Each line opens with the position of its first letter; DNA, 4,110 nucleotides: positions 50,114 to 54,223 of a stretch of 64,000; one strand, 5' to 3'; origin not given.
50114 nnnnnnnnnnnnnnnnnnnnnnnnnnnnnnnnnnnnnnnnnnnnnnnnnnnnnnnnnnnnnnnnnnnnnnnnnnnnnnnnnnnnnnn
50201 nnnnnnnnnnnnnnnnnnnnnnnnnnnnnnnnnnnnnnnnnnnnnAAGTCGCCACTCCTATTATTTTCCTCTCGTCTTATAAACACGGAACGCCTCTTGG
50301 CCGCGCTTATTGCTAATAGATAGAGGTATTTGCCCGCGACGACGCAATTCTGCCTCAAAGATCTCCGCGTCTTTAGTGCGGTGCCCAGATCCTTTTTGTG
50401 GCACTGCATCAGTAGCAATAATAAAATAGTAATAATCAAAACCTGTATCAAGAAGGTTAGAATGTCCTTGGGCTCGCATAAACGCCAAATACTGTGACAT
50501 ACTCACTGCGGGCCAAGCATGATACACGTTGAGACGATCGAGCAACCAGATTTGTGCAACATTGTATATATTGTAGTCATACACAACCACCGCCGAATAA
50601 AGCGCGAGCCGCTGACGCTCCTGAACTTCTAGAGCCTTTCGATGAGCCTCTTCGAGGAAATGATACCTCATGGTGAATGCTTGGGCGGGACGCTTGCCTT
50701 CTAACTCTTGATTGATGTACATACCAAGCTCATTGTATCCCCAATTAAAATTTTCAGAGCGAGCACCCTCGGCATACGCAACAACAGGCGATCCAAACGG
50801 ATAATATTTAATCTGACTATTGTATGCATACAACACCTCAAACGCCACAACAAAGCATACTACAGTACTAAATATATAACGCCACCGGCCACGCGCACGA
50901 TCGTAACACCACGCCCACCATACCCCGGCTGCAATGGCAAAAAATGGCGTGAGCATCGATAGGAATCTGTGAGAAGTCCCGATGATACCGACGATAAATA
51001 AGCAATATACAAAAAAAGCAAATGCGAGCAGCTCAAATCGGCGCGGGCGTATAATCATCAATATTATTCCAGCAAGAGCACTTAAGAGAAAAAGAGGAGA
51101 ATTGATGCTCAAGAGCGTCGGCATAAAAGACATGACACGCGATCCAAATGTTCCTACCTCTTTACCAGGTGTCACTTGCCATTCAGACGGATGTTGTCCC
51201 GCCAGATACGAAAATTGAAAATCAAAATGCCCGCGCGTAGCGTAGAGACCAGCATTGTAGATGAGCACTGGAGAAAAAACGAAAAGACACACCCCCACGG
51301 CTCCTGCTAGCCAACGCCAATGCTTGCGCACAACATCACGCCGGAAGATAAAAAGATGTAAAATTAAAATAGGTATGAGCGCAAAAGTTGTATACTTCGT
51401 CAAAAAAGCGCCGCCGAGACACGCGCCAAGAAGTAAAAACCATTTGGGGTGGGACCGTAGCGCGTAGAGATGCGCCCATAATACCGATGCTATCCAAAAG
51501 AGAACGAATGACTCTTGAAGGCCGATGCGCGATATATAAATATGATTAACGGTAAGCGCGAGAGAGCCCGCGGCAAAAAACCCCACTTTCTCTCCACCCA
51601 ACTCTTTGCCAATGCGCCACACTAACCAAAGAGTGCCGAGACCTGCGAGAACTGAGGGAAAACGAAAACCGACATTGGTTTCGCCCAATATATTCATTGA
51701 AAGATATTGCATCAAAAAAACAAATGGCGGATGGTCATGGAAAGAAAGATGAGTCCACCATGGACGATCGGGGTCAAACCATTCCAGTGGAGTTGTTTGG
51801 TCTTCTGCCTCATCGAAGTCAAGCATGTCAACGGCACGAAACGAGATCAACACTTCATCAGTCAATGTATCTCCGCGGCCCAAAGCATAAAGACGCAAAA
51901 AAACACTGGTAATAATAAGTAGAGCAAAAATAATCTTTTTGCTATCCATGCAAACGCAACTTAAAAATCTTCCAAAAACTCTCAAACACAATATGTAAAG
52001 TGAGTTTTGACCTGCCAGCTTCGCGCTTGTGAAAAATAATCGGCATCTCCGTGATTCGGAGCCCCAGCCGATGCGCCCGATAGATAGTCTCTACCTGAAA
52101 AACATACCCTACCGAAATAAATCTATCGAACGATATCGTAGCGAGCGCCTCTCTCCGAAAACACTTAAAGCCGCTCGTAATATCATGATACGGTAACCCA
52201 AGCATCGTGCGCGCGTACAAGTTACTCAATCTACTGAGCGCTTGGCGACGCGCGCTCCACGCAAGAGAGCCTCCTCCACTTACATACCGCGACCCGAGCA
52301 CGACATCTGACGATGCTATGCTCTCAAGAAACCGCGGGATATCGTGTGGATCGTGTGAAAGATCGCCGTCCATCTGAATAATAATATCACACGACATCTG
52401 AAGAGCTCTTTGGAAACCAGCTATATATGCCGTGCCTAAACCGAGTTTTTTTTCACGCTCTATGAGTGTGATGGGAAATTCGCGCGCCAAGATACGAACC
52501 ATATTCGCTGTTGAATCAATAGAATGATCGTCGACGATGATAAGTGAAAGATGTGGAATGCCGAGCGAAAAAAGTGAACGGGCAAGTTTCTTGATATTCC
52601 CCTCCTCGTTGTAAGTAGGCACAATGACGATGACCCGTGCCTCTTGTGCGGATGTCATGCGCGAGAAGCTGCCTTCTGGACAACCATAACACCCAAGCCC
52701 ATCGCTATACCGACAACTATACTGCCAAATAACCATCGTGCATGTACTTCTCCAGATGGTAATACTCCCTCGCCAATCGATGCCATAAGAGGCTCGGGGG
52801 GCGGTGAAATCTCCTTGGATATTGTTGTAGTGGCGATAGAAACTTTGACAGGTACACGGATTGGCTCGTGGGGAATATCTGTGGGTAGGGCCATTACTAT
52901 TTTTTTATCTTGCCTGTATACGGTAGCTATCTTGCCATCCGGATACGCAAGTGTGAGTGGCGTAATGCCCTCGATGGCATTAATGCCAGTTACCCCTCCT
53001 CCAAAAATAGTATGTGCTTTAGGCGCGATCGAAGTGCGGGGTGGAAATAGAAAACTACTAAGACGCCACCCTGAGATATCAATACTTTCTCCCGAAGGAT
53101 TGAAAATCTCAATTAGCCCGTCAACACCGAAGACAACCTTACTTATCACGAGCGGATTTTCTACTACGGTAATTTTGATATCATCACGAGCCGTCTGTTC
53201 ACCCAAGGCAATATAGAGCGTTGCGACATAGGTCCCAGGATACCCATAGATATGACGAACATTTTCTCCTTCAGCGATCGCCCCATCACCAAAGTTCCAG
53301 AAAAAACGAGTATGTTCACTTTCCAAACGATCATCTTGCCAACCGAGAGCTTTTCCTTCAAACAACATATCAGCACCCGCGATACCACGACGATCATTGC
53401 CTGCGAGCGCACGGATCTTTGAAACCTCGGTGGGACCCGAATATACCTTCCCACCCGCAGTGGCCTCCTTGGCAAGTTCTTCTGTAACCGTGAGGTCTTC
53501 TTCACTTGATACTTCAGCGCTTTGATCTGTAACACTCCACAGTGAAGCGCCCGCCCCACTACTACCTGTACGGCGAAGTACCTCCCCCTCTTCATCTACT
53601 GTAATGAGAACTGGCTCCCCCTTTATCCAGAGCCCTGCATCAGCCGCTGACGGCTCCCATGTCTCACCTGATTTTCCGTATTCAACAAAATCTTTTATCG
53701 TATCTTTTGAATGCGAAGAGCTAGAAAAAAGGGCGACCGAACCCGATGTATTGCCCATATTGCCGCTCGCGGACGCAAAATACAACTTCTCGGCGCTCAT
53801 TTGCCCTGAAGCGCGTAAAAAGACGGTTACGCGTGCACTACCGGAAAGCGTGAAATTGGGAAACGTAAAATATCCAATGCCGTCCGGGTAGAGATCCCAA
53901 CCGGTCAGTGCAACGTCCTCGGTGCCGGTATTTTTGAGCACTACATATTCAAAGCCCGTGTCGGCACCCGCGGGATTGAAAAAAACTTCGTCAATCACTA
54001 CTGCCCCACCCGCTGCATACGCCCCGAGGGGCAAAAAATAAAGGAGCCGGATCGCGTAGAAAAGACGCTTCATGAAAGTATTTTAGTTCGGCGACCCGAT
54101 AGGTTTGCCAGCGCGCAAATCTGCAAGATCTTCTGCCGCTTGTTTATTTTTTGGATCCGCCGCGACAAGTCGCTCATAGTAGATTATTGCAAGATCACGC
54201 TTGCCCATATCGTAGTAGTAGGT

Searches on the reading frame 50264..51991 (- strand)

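Call 60: search_protein_families(library=pfam, proteins=[window:50264-51991:-], max_evalue=0.00001)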
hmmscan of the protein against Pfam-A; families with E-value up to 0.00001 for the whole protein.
window:50264-51991:- (576 aa): 1 family
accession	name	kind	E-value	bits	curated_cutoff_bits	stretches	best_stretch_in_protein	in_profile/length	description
PF13231.12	PMT_2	-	3.1e-27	96.2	26.1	1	86-245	1-160/160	Dolichyl-phosphate-mannose-protein mannosyltransferase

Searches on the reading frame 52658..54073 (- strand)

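Call 60: search_protein_families(library=pfam, proteins=[window:52658-54073:-], max_evalue=0.00001)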
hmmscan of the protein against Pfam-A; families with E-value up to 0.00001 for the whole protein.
window:52658-54073:- (472 aa): 3 families
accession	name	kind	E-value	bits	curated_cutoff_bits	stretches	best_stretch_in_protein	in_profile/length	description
PF00932.25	LTD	-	3.2e-21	76.2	34.3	2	20-125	3-104/109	Lamin Tail Domain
PF18911.6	PKD_4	-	4.7e-11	43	27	1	225-302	9-84/85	PKD domain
PF00801.26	PKD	-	1.7e-06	28.4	23.5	1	252-303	27-80/80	PKD domain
